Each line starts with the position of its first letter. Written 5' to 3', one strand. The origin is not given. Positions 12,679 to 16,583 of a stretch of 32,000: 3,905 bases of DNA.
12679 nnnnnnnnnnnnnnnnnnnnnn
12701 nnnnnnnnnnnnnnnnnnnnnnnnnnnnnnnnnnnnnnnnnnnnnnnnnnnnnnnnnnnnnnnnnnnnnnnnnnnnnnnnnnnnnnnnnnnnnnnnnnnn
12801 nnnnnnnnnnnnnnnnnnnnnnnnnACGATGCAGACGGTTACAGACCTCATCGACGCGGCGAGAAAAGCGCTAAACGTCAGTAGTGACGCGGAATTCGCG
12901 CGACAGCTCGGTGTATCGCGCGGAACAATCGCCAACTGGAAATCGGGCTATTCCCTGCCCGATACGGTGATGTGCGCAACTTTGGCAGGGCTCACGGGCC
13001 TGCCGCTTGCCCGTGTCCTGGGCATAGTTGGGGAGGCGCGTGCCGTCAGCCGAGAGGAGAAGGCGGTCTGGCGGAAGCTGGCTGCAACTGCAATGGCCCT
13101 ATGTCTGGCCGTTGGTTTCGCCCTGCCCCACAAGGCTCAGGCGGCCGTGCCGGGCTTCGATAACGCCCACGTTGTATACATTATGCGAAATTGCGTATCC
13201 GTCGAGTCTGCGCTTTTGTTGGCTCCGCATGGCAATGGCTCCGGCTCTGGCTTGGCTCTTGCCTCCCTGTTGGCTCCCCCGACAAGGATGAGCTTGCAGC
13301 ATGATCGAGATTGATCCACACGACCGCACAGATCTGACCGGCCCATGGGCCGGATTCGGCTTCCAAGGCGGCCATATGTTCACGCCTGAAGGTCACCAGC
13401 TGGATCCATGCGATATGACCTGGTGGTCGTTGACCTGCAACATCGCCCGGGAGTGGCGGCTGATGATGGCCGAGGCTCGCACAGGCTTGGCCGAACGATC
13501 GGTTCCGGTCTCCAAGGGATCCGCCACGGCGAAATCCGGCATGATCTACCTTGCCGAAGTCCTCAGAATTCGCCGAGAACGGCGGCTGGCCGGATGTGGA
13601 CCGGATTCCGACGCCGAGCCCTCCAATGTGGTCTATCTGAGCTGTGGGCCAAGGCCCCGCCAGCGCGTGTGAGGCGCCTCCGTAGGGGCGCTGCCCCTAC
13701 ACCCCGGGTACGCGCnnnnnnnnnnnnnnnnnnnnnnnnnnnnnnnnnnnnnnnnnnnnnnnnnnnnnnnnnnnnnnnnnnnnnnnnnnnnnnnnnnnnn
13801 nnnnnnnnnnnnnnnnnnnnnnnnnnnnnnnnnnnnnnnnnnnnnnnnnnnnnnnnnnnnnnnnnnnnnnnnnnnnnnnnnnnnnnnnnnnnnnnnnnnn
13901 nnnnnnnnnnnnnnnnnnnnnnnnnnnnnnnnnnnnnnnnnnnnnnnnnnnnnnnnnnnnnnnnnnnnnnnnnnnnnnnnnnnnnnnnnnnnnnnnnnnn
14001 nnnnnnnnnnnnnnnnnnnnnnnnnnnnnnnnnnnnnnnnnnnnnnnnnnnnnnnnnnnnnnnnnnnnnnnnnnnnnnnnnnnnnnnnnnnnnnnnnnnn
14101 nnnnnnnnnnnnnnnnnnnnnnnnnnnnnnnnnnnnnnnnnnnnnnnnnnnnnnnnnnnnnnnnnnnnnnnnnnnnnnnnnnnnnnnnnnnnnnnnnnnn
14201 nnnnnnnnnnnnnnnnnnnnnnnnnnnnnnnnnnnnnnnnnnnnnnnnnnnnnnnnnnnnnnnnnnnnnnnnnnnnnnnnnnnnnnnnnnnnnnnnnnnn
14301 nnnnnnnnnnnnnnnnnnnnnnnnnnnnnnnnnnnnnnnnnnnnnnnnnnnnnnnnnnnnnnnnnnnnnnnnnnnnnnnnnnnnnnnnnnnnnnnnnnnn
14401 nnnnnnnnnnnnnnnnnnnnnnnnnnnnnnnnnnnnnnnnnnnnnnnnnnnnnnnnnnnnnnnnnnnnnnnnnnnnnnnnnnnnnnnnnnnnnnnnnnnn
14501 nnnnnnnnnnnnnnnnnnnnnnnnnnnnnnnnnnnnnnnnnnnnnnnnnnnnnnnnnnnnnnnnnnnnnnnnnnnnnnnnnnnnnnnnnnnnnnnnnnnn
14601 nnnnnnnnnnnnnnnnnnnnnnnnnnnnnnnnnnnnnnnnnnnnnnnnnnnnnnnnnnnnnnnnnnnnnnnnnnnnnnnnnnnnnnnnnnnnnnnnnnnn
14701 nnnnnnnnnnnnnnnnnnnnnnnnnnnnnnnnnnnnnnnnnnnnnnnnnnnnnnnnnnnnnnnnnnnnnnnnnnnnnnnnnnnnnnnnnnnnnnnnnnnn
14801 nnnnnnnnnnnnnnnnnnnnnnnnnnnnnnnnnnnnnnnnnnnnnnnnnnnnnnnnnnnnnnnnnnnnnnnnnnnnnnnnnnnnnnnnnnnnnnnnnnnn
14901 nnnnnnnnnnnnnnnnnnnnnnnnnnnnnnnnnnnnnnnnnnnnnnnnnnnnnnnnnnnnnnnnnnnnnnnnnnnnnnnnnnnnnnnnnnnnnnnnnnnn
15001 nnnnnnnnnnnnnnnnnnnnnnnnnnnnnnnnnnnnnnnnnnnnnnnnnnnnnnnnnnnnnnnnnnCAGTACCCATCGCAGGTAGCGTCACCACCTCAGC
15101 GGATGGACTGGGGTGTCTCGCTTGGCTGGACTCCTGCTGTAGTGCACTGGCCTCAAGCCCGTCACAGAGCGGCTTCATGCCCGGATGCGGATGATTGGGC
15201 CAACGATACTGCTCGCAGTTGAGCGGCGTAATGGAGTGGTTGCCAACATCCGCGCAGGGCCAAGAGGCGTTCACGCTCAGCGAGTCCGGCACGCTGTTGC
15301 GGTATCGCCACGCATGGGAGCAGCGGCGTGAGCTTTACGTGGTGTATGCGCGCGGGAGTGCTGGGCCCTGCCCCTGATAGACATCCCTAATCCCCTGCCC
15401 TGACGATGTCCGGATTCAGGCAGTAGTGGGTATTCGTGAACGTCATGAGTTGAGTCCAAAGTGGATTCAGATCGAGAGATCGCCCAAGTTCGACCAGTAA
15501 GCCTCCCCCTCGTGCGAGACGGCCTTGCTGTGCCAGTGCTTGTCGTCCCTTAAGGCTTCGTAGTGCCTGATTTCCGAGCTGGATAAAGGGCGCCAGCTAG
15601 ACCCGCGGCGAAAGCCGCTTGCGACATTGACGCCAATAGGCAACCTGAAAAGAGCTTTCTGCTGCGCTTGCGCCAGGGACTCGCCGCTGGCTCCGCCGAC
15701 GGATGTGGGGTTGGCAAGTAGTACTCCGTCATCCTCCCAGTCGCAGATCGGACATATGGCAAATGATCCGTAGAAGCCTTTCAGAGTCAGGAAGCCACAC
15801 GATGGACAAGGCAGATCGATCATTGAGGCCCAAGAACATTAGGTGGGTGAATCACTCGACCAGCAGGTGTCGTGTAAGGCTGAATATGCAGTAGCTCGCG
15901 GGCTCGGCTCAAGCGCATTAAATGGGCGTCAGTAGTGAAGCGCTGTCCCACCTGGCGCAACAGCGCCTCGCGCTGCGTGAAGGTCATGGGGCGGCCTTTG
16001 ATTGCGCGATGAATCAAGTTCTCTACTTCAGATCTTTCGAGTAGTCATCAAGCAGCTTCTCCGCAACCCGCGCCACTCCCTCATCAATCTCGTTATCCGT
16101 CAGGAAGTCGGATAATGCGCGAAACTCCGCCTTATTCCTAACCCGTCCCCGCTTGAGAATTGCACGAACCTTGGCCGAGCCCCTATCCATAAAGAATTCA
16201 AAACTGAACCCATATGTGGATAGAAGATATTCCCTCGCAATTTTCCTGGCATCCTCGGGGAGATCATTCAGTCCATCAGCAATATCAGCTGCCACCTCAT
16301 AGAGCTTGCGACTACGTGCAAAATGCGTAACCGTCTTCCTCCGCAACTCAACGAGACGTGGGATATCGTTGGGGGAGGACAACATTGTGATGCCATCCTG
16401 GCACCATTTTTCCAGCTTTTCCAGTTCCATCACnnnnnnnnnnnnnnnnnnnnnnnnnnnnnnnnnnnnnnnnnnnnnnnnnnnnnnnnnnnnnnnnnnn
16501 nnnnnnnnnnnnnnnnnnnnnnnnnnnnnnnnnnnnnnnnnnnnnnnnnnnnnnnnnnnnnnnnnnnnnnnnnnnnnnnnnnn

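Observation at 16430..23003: Two-gene, Sec-signal RHS system: an 882-aa YD-repeat protein and a 1303-aa RHS toxin, with no T6SS or other secretion-system genes recognised in the window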

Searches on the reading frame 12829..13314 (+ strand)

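Call 8: search_protein_families(library=pfam, proteins=[window:12829-13314:+], max_evalue=0.01)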
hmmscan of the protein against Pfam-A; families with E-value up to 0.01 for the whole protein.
window:12829-13314:+ (161 aa): 6 families
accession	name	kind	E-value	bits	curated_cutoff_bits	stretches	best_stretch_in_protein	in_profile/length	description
PF12472.13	DUF3693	-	4.6e-12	45.8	21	1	67-107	4-48/60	Phage related protein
PF01381.28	HTH_3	-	3.1e-07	30.8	23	1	10-61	3-53/55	Helix-turn-helix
PF07022.19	Phage_CI_repr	-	4.9e-06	27.2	22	1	8-65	3-59/65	Bacteriophage CI repressor helix-turn-helix domain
PF12844.13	HTH_19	-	4e-05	23.9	30.2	1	8-61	4-56/64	Helix-turn-helix domain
PF13518.12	HTH_28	-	0.0023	18.4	25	1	19-41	14-36/52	Helix-turn-helix domain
PF13384.12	HTH_23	-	0.0059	16.8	24.6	0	10-41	10-41/50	Homeodomain-like domain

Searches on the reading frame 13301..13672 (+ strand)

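Call 8: search_protein_families(library=pfam, proteins=[window:13301-13672:+], max_evalue=0.01)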
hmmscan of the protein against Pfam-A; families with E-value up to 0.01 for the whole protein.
window:13301-13672:+ (123 aa): 1 family
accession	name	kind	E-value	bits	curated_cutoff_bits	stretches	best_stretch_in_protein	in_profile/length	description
PF12375.13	DUF3653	-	1.7e-06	28.5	22.4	1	16-57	9-50/66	Phage protein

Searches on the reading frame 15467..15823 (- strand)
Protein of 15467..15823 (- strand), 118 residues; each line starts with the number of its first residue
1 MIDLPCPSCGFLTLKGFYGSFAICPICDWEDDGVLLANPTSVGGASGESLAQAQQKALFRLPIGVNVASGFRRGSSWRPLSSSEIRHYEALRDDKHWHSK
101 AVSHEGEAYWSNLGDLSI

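Call 8: search_protein_families(library=pfam, proteins=[window:15467-15823:-], max_evalue=0.01)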
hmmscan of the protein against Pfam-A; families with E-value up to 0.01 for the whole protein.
window:15467-15823:- (118 aa): 1 family
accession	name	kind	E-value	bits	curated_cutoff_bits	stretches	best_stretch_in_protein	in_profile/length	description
PF14206.11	Cys_rich_CPCC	-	2.8e-13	49.9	24.5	1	5-56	2-53/75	Cysteine-rich CPCC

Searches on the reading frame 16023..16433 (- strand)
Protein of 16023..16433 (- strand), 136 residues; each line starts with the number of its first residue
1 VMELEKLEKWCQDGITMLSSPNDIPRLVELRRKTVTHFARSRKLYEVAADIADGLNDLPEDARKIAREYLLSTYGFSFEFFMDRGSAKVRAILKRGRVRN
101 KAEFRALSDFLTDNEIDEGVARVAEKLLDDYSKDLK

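Call 6: search_protein_families(library=pfam, proteins=[window:16023-16433:-], max_evalue=0.1)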
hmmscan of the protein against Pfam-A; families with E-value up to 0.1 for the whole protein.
window:16023-16433:- (136 aa): 0 families

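Call 7: search_protein_families(library=ncbifam, proteins=[window:16023-16433:-], max_evalue=0.1)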
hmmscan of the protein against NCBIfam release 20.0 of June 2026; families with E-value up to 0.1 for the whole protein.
window:16023-16433:- (136 aa): 0 families

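Call 36: search_protein_families(library=pfam, proteins=[window:16026-16433:-], max_evalue=10)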
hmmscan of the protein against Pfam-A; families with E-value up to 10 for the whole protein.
seq(136 aa): 0 families
